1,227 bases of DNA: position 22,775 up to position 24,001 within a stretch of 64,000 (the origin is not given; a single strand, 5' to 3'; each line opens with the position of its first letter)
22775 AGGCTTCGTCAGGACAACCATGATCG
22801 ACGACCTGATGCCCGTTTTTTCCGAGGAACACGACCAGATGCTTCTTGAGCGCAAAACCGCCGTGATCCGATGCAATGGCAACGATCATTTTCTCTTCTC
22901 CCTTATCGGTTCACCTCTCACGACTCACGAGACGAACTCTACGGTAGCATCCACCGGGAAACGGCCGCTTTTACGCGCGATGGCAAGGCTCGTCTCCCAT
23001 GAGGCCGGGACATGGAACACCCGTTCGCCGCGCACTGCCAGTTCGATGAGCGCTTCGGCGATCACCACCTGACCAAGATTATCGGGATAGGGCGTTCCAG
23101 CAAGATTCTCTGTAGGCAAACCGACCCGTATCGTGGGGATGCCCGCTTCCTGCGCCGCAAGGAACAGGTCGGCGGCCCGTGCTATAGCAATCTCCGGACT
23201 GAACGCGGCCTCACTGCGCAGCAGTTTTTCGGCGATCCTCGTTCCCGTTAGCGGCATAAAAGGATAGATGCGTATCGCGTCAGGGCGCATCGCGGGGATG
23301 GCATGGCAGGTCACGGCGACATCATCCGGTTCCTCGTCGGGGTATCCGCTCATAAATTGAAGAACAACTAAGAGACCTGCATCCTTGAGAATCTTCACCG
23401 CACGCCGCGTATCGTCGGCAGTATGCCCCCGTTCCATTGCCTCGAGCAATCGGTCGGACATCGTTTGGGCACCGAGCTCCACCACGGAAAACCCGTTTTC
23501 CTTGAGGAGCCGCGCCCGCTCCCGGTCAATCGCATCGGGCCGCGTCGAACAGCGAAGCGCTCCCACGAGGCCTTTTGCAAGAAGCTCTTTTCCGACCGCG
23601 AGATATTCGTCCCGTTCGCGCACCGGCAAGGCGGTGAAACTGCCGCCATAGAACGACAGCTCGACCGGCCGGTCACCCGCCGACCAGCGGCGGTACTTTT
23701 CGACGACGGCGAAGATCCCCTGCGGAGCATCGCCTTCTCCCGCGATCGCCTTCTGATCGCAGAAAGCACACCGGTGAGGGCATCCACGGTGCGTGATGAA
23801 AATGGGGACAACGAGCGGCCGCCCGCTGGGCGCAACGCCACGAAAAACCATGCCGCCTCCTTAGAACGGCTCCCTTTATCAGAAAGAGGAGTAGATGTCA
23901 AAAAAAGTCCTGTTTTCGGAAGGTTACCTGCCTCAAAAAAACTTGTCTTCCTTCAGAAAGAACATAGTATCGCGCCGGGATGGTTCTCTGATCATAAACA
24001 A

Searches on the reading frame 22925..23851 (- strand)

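Call 83: search_protein_families(library=pfam, proteins=[window:22925-23851:-], max_evalue=0.00001)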
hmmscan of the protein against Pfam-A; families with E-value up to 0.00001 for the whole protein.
window:22925-23851:- (308 aa): 1 family
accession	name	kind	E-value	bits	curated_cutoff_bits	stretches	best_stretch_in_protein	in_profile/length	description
PF04055.27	Radical_SAM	-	1.8e-23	84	29.5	1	19-182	2-163/166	Radical SAM superfamily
